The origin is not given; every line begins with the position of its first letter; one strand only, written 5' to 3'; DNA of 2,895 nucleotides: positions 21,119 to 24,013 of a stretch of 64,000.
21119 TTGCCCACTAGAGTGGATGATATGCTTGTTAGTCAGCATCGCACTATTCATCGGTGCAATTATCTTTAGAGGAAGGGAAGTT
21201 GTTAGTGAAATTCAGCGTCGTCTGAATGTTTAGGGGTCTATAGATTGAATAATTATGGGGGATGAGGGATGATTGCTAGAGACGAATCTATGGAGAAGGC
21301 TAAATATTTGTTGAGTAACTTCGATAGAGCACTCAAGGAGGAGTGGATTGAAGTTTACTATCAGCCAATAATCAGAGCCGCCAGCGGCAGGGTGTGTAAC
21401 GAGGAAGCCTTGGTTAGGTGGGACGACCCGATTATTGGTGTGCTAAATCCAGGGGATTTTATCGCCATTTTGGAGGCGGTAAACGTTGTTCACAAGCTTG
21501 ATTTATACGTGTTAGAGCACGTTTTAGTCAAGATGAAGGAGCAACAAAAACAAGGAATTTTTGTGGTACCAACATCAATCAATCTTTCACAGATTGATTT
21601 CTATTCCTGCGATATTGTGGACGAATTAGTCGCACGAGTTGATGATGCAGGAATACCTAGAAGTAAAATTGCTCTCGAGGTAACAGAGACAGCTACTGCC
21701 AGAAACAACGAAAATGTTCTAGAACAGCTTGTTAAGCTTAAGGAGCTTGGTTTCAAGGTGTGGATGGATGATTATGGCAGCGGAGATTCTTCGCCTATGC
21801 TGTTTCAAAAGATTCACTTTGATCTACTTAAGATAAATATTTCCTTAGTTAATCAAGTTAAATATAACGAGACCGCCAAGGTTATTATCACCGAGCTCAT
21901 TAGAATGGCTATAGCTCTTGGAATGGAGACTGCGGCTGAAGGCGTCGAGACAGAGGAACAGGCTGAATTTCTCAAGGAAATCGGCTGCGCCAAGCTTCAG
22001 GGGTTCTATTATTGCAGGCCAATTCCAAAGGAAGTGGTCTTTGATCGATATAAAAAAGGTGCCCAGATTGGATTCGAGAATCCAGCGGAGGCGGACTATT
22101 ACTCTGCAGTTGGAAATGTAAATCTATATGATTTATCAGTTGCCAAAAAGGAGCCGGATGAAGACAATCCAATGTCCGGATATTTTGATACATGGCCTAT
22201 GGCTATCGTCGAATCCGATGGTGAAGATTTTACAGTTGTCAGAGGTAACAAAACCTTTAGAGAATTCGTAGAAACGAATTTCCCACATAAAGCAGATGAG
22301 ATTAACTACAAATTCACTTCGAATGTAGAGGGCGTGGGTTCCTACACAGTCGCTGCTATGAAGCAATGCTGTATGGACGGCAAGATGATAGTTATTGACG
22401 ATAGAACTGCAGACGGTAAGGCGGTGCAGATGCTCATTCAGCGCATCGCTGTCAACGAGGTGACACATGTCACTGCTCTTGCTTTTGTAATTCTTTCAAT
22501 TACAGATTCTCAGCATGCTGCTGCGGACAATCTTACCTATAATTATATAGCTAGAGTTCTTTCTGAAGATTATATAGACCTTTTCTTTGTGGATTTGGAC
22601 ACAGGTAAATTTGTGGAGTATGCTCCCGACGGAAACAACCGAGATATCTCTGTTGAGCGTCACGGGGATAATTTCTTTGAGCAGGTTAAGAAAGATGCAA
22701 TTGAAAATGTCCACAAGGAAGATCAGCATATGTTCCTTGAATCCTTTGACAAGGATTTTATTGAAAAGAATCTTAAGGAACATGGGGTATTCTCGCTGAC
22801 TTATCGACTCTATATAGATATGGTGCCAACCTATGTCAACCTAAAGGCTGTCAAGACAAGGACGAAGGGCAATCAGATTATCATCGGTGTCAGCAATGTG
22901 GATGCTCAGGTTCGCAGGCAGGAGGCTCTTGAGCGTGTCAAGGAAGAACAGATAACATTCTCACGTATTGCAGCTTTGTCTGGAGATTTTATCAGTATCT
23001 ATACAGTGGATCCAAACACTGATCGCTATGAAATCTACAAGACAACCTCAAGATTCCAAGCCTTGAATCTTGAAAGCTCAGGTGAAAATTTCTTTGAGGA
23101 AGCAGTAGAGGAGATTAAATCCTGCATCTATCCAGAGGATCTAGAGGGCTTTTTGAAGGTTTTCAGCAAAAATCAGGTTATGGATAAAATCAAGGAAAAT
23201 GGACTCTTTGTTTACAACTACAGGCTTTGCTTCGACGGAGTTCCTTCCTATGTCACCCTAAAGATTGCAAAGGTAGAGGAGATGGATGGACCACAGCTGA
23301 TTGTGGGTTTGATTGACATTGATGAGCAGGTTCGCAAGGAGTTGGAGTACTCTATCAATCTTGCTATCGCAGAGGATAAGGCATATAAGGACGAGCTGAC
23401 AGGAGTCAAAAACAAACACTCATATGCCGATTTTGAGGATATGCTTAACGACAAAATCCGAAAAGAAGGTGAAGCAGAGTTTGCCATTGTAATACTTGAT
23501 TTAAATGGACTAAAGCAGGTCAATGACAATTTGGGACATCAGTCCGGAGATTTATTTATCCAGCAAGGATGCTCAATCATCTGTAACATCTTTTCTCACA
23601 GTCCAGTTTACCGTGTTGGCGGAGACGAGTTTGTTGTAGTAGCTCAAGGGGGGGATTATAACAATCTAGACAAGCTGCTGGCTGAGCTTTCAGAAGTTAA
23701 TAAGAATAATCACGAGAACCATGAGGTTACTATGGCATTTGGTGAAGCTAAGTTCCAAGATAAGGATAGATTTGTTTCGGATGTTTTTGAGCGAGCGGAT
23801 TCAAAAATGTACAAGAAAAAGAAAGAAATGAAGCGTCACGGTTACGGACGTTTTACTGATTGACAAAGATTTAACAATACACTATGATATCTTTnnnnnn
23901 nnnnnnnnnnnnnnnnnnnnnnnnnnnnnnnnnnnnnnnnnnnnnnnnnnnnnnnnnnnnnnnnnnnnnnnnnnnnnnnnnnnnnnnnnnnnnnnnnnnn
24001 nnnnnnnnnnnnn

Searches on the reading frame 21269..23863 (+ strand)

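Call 87: search_protein_families(library=pfam, proteins=[window:21269-23863:+], max_evalue=0.00001)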
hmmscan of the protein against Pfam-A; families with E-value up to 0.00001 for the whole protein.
window:21269-23863:+ (864 aa): 2 families
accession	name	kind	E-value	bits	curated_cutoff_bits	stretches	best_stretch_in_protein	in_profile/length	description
PF00563.25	EAL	-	5.9e-58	196.5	31.3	1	18-251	4-236/236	EAL domain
PF00990.26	GGDEF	-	3.3e-22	79.4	23.8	1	705-855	1-159/161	Diguanylate cyclase, GGDEF domain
